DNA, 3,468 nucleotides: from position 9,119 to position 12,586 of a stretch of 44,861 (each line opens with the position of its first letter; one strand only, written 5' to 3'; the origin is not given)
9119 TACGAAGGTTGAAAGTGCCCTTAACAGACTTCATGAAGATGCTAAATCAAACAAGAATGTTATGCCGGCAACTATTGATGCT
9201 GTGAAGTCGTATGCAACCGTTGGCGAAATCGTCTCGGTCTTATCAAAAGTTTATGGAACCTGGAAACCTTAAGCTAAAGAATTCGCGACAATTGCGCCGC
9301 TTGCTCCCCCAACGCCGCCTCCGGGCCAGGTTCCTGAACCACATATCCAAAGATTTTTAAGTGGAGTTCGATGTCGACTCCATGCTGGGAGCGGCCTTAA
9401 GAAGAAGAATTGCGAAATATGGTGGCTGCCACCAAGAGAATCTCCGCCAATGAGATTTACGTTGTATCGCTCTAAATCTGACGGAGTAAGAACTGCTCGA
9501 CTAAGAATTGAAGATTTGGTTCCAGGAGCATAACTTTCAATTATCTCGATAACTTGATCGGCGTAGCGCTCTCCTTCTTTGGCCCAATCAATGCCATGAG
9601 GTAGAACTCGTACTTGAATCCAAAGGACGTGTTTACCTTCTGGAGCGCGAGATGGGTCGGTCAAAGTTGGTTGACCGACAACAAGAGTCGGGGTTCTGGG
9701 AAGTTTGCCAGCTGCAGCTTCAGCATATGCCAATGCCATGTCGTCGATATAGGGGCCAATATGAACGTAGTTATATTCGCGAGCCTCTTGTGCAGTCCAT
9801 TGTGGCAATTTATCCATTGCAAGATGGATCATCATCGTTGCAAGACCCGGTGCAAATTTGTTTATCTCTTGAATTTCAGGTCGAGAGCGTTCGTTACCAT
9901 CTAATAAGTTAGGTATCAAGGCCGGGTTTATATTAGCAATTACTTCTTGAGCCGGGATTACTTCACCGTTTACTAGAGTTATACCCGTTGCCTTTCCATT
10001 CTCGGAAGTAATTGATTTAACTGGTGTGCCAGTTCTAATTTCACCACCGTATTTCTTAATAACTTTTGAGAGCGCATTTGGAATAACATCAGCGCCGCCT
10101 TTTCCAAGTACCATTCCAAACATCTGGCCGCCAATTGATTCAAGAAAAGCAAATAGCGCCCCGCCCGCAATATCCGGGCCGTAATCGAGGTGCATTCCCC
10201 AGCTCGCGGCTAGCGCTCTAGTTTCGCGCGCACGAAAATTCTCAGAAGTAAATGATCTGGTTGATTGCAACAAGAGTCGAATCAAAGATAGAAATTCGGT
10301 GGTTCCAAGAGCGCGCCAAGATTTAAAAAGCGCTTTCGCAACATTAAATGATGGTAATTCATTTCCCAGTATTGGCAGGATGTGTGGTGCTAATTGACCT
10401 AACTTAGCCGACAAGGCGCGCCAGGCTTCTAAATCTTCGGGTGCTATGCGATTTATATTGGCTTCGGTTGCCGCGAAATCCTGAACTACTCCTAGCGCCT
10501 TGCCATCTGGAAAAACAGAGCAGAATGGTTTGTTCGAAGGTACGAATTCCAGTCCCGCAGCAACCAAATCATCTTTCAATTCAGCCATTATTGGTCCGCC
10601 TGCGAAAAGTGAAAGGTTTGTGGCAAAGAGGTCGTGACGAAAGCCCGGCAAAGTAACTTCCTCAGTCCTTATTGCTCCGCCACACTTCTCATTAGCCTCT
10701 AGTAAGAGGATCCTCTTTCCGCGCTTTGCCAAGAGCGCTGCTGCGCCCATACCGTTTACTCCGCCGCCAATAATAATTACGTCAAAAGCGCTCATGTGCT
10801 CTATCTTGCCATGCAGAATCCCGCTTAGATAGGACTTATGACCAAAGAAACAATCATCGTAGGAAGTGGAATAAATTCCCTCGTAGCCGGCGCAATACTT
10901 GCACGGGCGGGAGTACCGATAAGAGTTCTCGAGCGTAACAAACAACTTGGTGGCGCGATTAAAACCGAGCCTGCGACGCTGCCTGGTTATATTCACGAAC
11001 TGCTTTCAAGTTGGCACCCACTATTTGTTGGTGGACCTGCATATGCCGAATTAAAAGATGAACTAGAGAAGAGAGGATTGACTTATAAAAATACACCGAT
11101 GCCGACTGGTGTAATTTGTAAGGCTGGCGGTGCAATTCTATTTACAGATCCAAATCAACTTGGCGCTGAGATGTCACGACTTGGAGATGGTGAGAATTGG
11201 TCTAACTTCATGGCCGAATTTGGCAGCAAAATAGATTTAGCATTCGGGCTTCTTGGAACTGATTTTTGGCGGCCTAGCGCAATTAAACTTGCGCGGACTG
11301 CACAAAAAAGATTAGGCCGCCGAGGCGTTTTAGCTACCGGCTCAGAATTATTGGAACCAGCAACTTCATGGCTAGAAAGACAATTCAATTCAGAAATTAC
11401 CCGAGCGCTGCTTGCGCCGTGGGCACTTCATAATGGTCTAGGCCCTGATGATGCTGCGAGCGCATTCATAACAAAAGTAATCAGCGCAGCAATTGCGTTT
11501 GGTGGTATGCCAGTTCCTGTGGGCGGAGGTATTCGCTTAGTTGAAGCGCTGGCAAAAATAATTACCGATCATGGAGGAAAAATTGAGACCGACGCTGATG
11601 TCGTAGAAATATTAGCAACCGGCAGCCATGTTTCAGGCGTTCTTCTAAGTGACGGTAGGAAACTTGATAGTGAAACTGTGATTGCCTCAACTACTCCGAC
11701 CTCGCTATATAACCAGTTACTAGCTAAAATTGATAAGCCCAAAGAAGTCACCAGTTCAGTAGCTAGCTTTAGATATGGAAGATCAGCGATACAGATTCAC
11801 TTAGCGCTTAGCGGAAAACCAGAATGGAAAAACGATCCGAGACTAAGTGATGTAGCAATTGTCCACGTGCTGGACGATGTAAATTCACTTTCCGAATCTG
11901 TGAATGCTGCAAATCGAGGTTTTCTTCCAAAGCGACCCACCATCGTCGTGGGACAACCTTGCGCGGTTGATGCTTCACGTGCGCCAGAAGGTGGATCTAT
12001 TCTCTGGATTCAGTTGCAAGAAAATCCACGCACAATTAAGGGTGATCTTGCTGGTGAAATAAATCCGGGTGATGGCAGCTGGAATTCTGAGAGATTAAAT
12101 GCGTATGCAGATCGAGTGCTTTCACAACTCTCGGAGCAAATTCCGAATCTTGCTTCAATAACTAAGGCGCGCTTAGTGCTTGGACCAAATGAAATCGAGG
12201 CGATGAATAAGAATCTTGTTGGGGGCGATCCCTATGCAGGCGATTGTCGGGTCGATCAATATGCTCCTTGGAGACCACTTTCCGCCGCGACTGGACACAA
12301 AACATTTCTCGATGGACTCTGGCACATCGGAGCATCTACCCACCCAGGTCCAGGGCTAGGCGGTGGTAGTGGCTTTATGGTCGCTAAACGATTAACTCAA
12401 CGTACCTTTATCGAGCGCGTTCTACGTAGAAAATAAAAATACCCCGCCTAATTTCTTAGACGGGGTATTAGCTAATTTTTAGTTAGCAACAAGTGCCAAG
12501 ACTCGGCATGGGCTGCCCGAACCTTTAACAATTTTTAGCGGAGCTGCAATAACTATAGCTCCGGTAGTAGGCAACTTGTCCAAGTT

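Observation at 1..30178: A ~30 kb regulator-less supercluster that reads as tryptophan uptake -> kynurenine -> anthranilate -> aryl-CoA ring reduction and beta-oxidation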

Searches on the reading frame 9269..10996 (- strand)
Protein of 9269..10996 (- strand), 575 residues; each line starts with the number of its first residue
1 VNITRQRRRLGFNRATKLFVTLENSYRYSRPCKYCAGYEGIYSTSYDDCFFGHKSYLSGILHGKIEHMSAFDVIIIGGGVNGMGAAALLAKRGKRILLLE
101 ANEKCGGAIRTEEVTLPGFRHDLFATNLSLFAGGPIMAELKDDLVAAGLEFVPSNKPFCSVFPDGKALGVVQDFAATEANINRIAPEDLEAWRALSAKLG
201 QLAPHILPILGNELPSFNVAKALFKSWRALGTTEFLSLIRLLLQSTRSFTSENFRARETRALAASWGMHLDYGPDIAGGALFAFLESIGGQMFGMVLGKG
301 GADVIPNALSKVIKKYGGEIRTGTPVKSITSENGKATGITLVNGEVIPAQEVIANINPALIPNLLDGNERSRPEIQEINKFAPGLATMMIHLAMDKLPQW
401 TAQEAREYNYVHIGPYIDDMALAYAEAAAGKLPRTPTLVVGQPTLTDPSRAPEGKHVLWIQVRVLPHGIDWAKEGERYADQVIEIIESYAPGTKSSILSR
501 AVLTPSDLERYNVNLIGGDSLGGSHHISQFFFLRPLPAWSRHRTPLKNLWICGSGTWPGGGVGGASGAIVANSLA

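Call 3: search_protein_families(library=pfam, proteins=[window:9269-10996:-])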
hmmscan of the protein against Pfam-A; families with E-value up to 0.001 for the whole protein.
window:9269-10996:- (575 aa): 12 families
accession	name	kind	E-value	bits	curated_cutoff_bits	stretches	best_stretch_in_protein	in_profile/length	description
PF01593.30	Amino_oxidase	-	2.5e-18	67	19.8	1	82-459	3-332/443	Flavin containing amine oxidoreductase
PF13450.12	NAD_binding_8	-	9.3e-13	48.7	21.9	1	75-131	1-55/68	NAD(P)-binding Rossmann-like domain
PF01266.30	DAO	-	2.6e-12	47.4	27.9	1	72-108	1-38/353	FAD dependent oxidoreductase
PF03486.20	HI0933_like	-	1.5e-08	34.8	50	1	72-109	2-39/244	HI0933-like protein Rossmann domain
PF12831.13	FAD_oxidored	-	2.4e-07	30.8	27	1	72-109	1-38/416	FAD dependent oxidoreductase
PF00890.30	FAD_binding_2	-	4.5e-06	26.5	20.4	1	72-109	1-38/414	FAD binding domain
PF07992.20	Pyr_redox_2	-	9e-06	25.7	26.1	0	72-105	2-35/291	Pyridine nucleotide-disulphide oxidoreductase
PF01494.25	FAD_binding_3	-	0.00037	20.3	22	1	72-104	3-35/349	FAD binding domain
PF00996.24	GDI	-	0.00043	19.4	23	0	70-108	4-42/436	GDP dissociation inhibitor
PF01946.23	Thi4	-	0.00048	19.9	26.2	1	68-109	15-57/235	Thi4 family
PF00070.33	Pyr_redox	-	0.00073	20.5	22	0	73-104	2-33/82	Pyridine nucleotide-disulphide oxidoreductase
PF01262.27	AlaDh_PNT_C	-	0.00081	19.3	23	1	57-104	15-62/214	Alanine dehydrogenase/PNT, C-terminal domain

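Call 7: search_protein_families(library=ncbifam, proteins=[window:9269-10996:-])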
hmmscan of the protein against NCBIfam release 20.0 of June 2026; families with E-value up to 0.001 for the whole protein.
window:9269-10996:- (575 aa): 55 families (the best 25 are shown)
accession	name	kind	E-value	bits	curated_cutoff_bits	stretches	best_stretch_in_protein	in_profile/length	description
NF045689.1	BCarotKetCrtO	equivalog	2.7e-57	194.6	1000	1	68-571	1-532/563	beta-carotene ketolase CrtO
TIGR02734.1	crtI_fam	subfamily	9.7e-41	140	238.1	1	73-564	1-476/504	phytoene desaturase family protein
NF058655.1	CrtID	equivalog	1.4e-25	90.1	640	2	293-563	210-468/478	bifunctional phytoene desaturase/3,4-desaturase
NF045637.1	carotdesatCrtDProt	equivalog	8.7e-23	80.6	580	1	73-566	1-474/485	1-hydroxycarotenoid 3,4-desaturase CrtD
TIGR02733.1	desat_CrtD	equivalog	5.1e-21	74.9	549.7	2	299-567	228-479/492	C-3',4' desaturase CrtD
TIGR02730.1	carot_isom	equivalog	3.1e-20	72.5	586.9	1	71-564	1-476/493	carotenoid isomerase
NF005560.0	PRK07233.1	equivalog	2.4e-16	59.6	252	2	299-379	195-275/435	hypothetical protein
TIGR03467.1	HpnE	equivalog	1.1e-11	44.8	283.05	2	73-110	1-38/430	hydroxysqualene dehydroxylase HpnE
NF042421.1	hydcarot_desat_CrtD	equivalog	4.4e-10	38.6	500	1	73-562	4-469/487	1-hydroxycarotenoid 3,4-desaturase CrtD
TIGR00275.1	TIGR00275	subfamily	7e-09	35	183.8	1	73-108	1-36/401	aminoacetone oxidase family FAD-binding enzyme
NF009477.0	PRK12843.1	equivalog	1e-08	34.1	758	1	65-121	11-69/578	FAD-dependent oxidoreductase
NF006130.0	PRK08274.1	equivalog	4e-07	29.2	369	1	68-104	3-39/467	FAD-dependent tricarballylate dehydrogenase TcuA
TIGR01377.1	soxA_mon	subfamily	5.6e-07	28.6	479.65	1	71-101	1-31/381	amino oxidase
NF003585.0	PRK05249.1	equivalog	1.2e-06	27.5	465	1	67-109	3-45/464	Si-specific NAD(P)(+) transhydrogenase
TIGR00562.1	proto_IX_ox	equivalog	1.4e-06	27.1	97.85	1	72-113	4-47/470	protoporphyrinogen oxidase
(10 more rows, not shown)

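Call 40: search_solved_structures(query=window:9269-10795:-, max_evalue=0.001)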
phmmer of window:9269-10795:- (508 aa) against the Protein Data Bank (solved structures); distinct sequences matched with E-value up to 0.001: 29.
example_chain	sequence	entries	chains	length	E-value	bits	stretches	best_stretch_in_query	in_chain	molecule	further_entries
4dgk_A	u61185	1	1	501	1e-19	74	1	7-504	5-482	Phytoene dehydrogenase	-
4rep_A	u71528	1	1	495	1.1e-09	40.9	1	229-495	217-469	Gamma-carotene desaturase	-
3ka7_A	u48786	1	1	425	1e-08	37.7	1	213-293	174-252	Oxidoreductase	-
2i0z_A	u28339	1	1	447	1.1e-07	34.3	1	223-295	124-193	NAD(FAD)-utilizing dehydrogenases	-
4i58_A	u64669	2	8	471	1.3e-06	30.8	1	4-95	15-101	Cyclohexylamine Oxidase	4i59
3k7t_A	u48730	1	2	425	3.1e-06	29.5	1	4-60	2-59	6-hydroxy-L-nicotine oxidase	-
3k7m_X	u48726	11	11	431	3.2e-06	29.5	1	4-60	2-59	6-hydroxy-L-nicotine oxidase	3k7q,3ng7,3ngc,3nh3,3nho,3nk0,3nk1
2bxr_A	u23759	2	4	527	1.8e-05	27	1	3-43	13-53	AMINE OXIDASE [FLAVIN-CONTAINING] A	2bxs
2z5y_A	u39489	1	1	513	1.9e-05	27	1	4-43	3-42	Amine oxidase [flavin-containing] A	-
2z5x_A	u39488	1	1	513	1.9e-05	27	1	4-43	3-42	Amine oxidase [flavin-containing] A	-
8p84_A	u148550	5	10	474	2.2e-05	26.7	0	4-46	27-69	Monoamine oxidase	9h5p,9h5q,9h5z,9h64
7eme_A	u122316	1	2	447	7.9e-05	24.9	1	5-45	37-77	NAD(P)/FAD-dependent oxidoreductase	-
3kve_A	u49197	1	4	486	0.00011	24.5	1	6-52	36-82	L-amino acid oxidase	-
8zf8_A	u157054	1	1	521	0.00014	24.1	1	1-47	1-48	FAD-binding protein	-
2bk4_A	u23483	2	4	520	0.00016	23.9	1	4-43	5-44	AMINE OXIDASE [FLAVIN-CONTAINING] B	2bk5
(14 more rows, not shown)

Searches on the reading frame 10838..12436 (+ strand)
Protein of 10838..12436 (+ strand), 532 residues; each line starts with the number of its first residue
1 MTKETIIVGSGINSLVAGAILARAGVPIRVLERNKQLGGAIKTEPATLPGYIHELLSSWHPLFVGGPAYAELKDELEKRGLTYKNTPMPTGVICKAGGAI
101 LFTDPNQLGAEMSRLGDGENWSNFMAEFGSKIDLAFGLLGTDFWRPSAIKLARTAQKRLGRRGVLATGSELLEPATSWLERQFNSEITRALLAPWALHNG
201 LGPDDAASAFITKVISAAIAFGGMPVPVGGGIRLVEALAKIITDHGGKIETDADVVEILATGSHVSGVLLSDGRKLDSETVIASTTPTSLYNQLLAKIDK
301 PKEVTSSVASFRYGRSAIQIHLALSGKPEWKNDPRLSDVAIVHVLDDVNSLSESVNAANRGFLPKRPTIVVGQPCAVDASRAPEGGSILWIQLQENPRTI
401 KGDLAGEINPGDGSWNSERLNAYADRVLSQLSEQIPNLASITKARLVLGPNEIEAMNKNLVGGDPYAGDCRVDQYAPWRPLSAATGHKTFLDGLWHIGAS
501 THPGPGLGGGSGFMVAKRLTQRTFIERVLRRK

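Call 3: search_protein_families(library=pfam, proteins=[window:10838-12436:+])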
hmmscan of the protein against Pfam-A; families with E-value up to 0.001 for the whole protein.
window:10838-12436:+ (532 aa): 3 families
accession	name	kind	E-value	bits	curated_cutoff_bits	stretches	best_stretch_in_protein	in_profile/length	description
PF01593.30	Amino_oxidase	-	3.8e-10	40.1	19.8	1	15-334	4-300/443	Flavin containing amine oxidoreductase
PF13450.12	NAD_binding_8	-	1.9e-09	38.1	21.9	1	7-61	1-53/68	NAD(P)-binding Rossmann-like domain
PF01266.30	DAO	-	0.00013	22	27.9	0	5-284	2-201/353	FAD dependent oxidoreductase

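Call 7: search_protein_families(library=ncbifam, proteins=[window:10838-12436:+])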
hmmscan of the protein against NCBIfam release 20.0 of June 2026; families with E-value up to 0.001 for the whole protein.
window:10838-12436:+ (532 aa): 13 families
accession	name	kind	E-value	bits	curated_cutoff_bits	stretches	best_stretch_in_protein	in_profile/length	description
NF045689.1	BCarotKetCrtO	equivalog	5.1e-44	150.8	1000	2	171-519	183-535/563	beta-carotene ketolase CrtO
TIGR02734.1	crtI_fam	subfamily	6.1e-31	107.7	238.1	1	171-522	159-491/504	phytoene desaturase family protein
NF045637.1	carotdesatCrtDProt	equivalog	8.4e-17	60.9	580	2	145-507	142-468/485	1-hydroxycarotenoid 3,4-desaturase CrtD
TIGR02730.1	carot_isom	equivalog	4e-16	58.9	586.9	1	219-520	216-489/493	carotenoid isomerase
NF058655.1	CrtID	equivalog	4.1e-14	52.3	640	2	6-43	2-39/478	bifunctional phytoene desaturase/3,4-desaturase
NF005560.0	PRK07233.1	equivalog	1.3e-11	44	252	2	229-313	196-276/435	hypothetical protein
TIGR02733.1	desat_CrtD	equivalog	3.7e-10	39.1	549.7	1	3-43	2-42/492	C-3',4' desaturase CrtD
TIGR03467.1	HpnE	equivalog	6.9e-08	32.2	283.05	0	6-40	2-36/430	hydroxysqualene dehydroxylase HpnE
NF005547.0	PRK07208.1-3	equivalog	1e-07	31.1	380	0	233-327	208-298/465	hypothetical protein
NF005548.0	PRK07208.1-4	equivalog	3.4e-06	26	389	0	2-44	3-45/488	hypothetical protein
NF042421.1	hydcarot_desat_CrtD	equivalog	6.9e-06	24.8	500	0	3-43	2-42/487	1-hydroxycarotenoid 3,4-desaturase CrtD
NF053676.1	4oxCHCAChcC1Cy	equivalog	0.00015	20.3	1000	0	4-40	3-39/528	4-oxocyclohexanecarboxylate 2-dehydrogenase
NF006130.0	PRK08274.1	equivalog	0.00034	19.6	369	0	226-283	126-187/467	FAD-dependent tricarballylate dehydrogenase TcuA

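Call 41: search_solved_structures(query=window:10838-12436:+, max_evalue=0.001)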
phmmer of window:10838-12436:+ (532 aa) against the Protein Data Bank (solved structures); distinct sequences matched with E-value up to 0.001: 4.
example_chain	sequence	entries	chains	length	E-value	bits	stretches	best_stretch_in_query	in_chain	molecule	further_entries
4dgk_A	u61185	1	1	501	7.7e-12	47.8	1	202-513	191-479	Phytoene dehydrogenase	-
3ka7_A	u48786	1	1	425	1.2e-09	40.6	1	192-284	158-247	Oxidoreductase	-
3nrn_A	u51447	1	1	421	1.2e-08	37.3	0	174-261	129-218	uncharacterized protein PF1083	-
4rep_A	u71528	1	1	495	0.00014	23.9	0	3-307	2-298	Gamma-carotene desaturase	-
